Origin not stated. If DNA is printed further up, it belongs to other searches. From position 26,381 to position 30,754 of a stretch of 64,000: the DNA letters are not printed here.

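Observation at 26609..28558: Five tandem copies of an unrecognised ~130-143-aa extracellular domain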

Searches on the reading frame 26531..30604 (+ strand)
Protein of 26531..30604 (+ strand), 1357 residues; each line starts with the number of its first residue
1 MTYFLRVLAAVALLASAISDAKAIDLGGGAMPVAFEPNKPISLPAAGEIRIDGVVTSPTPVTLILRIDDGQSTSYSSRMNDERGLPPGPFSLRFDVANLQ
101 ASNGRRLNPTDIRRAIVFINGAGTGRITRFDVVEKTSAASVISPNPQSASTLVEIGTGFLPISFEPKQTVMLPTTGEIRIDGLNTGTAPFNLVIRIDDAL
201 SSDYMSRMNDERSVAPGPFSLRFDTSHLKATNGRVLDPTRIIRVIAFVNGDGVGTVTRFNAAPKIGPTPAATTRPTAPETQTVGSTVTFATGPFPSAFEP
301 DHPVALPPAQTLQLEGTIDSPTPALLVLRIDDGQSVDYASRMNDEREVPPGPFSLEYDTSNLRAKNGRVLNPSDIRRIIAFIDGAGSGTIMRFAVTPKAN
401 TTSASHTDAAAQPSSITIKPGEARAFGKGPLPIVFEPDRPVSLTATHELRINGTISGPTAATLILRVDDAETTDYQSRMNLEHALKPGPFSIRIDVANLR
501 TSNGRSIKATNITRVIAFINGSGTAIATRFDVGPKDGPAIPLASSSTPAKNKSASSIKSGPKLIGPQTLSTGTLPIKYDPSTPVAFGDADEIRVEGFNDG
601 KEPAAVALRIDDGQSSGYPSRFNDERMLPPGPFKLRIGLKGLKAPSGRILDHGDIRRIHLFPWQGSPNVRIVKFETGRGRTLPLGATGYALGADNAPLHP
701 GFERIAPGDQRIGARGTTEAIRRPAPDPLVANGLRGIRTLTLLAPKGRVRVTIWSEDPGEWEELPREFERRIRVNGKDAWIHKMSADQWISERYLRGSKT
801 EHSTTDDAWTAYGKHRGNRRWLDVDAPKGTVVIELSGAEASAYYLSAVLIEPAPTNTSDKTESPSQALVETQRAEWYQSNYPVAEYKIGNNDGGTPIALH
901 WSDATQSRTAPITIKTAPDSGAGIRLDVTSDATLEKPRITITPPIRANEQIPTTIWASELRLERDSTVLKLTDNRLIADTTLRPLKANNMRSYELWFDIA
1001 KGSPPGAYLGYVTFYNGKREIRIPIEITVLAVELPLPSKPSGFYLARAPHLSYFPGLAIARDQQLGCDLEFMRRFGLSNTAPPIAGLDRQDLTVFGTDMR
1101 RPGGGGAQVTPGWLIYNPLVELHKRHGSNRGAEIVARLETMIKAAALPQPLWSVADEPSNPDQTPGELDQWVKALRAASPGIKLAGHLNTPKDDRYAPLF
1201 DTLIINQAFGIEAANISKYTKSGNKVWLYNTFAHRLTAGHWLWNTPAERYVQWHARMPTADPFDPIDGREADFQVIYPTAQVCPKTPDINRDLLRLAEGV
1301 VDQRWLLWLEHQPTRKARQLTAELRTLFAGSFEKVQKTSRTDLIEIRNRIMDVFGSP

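Call 4: search_protein_families(library=pfam, proteins=[window:26531-30604:+], max_evalue=1)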
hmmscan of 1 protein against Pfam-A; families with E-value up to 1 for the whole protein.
window:26531-30604:+ (1357 aa): 0 families

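Call 5: search_protein_families(library=ncbifam, proteins=[window:26531-30604:+], max_evalue=1)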
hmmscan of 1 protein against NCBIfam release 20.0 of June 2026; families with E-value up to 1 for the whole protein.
window:26531-30604:+ (1357 aa): 0 families

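Call 7: search_solved_structures(query=window:26531-30604:+, max_evalue=10)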
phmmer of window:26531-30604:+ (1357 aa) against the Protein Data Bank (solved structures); distinct sequences matched with E-value up to 10: 1.
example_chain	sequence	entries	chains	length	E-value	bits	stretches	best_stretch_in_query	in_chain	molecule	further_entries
6elu_A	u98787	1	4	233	0.058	14.2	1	1102-1173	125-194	Serum resistance associated; VSG protein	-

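Call 8: find_homologous_proteins(query=window:26531-30604:+)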
Query window:26531-30604:+ (1357 aa): 30 proteins with E <= 0.001 among 8000 candidates.
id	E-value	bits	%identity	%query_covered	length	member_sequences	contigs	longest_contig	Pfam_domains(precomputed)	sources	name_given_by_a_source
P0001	0.0e+0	3090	100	100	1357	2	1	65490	-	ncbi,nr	ncbi:MAG: hypothetical protein HOO99_11295 [Hyphomicrobiaceae bacterium]|nr:hypothetical protein [Hy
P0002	0.0e+0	1403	49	99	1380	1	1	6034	-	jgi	jgi:hypothetical protein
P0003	0.0e+0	1397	50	98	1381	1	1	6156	-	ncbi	-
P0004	0.0e+0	1363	52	89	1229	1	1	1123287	-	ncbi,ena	-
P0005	0.0e+0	1324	51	89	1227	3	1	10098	-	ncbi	-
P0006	0.0e+0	1317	50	89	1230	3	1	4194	-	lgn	-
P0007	0.0e+0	1301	50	89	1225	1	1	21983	-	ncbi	-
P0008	0.0e+0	1229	53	78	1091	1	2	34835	-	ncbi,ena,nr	ncbi:MAG TPA: hypothetical protein PK970_04495 [Hyphomicrobiaceae bacterium]|nr:hypothetical protein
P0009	0.0e+0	1210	52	79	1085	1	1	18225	-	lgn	-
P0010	0.0e+0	1097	52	69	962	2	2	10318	-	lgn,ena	-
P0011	0.0e+0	1054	50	70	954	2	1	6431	-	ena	-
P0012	0.0e+0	1045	52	69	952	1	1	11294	-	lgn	-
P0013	0.0e+0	1030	51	69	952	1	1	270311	-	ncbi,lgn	-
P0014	2.3e-287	975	42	89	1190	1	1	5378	-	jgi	jgi:hypothetical protein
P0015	5.5e-284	964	43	78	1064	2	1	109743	-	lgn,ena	-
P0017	5.9e-258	877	36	97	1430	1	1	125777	-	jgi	jgi:hypothetical protein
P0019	1.0e-244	833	39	88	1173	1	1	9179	-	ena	-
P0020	9.3e-218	744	47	58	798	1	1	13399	-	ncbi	-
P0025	1.9e-200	687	41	68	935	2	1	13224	-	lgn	-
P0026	1.1e-194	668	37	78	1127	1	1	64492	-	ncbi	-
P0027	5.4e-189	649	36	79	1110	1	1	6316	-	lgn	-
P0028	1.5e-166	575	39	57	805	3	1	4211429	-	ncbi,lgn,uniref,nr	ncbi:hypothetical protein [Methylocystis echinoides]|uniref:Glycoside hydrolase 123 C-terminal domai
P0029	4.8e-132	460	37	56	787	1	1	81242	-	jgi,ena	jgi:hypothetical protein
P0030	1.9e-124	435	34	58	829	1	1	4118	-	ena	-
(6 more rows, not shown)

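Call 22: search_protein_families(library=pfam, proteins=[P0028, P0029, P0030, P0017, P0020, P0025, P0026, P0027, P0019], max_evalue=1)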
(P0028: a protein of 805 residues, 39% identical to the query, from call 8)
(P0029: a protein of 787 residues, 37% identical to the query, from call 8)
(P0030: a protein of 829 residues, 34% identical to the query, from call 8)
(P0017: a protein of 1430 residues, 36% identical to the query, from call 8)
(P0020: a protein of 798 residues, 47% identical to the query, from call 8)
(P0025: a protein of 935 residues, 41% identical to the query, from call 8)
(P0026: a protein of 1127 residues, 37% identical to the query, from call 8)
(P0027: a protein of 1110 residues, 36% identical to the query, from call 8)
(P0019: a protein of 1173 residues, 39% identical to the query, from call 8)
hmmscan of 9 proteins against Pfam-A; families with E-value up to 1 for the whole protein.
P0028 (805 aa): 0 families

P0029 (787 aa): 1 family
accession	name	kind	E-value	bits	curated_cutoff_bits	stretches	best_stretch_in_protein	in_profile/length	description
PF13320.12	GH123_cat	-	0.0015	18.4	23.1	1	668-738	251-323/324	Glycoside hydrolase 123, catalytic domain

P0030 (829 aa): 0 families

P0017 (1430 aa): 2 families
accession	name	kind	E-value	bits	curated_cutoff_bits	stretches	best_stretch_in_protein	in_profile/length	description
PF00036.39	EF-hand_1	-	0.038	14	25.4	0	230-243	4-17/29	EF hand domain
PF13895.12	Ig_2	-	0.17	12.6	27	0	521-563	25-67/79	Immunoglobulin domain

P0020 (798 aa): 0 families

P0025 (935 aa): 0 families

P0026 (1127 aa): 2 families
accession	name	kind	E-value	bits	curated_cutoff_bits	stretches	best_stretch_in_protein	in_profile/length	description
PF22680.2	Glyco_hydro_123_N_2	-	0.014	15.7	27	1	744-782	104-141/142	Glycoside hydrolase 123 N-terminal domain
PF10633.15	NPCBM_assoc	-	0.052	14.2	24.4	1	751-776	45-70/78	NPCBM-associated, NEW3 domain of alpha-galactosidase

P0027 (1110 aa): 0 families

P0019 (1173 aa): 2 families
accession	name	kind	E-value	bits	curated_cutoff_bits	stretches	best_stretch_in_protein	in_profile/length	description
PF22680.2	Glyco_hydro_123_N_2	-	0.07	13.4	27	1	795-831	105-141/142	Glycoside hydrolase 123 N-terminal domain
PF11741.13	AMIN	-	0.62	10.6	20.5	0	322-362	24-68/101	AMIN domain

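Call 34: find_encoding_contigs(protein=P0028, flank=10000, max_places=1)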
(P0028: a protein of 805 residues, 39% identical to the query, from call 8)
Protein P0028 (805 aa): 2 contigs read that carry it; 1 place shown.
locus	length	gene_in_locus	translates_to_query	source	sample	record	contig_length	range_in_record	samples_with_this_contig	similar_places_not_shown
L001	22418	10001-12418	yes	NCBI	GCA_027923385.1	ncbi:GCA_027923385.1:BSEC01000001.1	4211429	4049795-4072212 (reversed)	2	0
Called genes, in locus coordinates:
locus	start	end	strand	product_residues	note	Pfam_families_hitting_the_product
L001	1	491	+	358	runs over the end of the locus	PF13439:Glyco_transf_4, PF13579:Glyco_trans_4_4, PF00534:Glycos_transf_1, PF13692:Glyco_trans_1_4, PF20706:GT4-conflict (faint)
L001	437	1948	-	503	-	PF13581:HATPase_c_2, PF00072:Response_reg, PF07228:SpoIIE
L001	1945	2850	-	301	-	PF00535:Glycos_transf_2, PF10111:Glyco_tranf_2_2 (weak), PF13641:Glyco_tranf_2_3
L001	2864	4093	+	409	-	PF13524:Glyco_trans_1_2 (faint), PF13439:Glyco_transf_4, PF00534:Glycos_transf_1, PF13692:Glyco_trans_1_4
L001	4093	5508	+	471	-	PF01943:Polysacc_synt, PF13440:Polysacc_synt_3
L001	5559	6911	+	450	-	PF04932:Wzy_C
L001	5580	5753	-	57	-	-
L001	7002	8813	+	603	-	PF13522:GATase_6, PF13537:GATase_7, PF01380:SIS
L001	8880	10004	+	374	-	PF00534:Glycos_transf_1 (weak), PF13692:Glyco_trans_1_4, PF13524:Glyco_trans_1_2 (weak)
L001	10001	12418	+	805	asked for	-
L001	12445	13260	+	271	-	-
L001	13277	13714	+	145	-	PF02706:Wzz (weak)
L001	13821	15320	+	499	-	PF00665:rve (weak), PF22483:Mu-transpos_C_2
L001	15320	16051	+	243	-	PF01695:IstB_IS21, PF00308:Bac_DnaA (weak)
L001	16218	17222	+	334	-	-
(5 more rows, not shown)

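Call 35: find_encoding_contigs(protein=P0017, flank=10000, max_places=1)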
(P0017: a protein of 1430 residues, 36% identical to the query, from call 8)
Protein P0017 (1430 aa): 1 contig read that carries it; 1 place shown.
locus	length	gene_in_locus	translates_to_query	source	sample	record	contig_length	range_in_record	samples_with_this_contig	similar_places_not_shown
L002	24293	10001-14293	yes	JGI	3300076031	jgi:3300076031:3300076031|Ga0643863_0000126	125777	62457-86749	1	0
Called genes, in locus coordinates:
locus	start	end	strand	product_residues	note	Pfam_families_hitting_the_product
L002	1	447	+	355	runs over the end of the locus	PF13439:Glyco_transf_4, PF13579:Glyco_trans_4_4, PF00534:Glycos_transf_1, PF13692:Glyco_trans_1_4, PF20706:GT4-conflict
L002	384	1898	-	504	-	PF13581:HATPase_c_2, PF00072:Response_reg, PF07228:SpoIIE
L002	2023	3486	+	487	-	PF04932:Wzy_C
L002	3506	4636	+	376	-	PF00535:Glycos_transf_2, PF13641:Glyco_tranf_2_3, PF04138:GtrA_DPMS_TM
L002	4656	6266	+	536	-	PF24793:GINT1_N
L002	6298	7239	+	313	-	PF00535:Glycos_transf_2, PF10111:Glyco_tranf_2_2, PF13641:Glyco_tranf_2_3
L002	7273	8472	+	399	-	-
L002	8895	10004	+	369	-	PF13692:Glyco_trans_1_4 (weak)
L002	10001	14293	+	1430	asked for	-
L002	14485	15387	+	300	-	-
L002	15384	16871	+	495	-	-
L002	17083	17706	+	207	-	PF00132:Hexapep, PF14602:Hexapep_2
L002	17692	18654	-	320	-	-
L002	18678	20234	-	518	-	PF00501:AMP-binding, PF13193:AMP-binding_C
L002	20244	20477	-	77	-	PF00550:PP-binding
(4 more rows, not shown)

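Call 36: find_encoding_contigs(protein=P0004, flank=10000, max_places=1)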
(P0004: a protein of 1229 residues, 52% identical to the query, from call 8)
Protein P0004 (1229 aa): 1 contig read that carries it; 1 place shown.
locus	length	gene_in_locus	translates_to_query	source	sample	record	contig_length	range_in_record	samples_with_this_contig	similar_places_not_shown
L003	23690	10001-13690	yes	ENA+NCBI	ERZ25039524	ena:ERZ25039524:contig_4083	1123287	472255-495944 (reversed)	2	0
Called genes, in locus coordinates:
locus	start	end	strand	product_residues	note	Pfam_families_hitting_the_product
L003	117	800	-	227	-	PF04752:ChaC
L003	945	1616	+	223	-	PF00702:Hydrolase, PF12710:HAD, PF13419:HAD_2, PF13242:Hydrolase_like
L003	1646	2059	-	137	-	PF01740:STAS, PF13466:STAS_2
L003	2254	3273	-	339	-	PF13439:Glyco_transf_4, PF13579:Glyco_trans_4_4, PF00534:Glycos_transf_1, PF13692:Glyco_trans_1_4, PF20706:GT4-conflict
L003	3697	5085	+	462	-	PF02563:Poly_export, PF25994:HH_AprE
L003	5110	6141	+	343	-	PF01522:Polysacc_deac_1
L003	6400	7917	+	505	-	PF04932:Wzy_C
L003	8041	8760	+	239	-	PF14602:Hexapep_2 (faint), PF00132:Hexapep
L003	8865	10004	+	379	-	PF00534:Glycos_transf_1 (weak), PF13692:Glyco_trans_1_4 (weak)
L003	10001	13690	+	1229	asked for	-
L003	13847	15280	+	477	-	-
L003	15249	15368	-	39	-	-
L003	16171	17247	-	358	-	PF00180:Iso_dh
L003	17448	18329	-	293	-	PF01488:Shikimate_DH (weak), PF03446:NAD_binding_2, PF03807:F420_oxidored, PF14833:NAD_binding_11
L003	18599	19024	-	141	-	PF04828:GFA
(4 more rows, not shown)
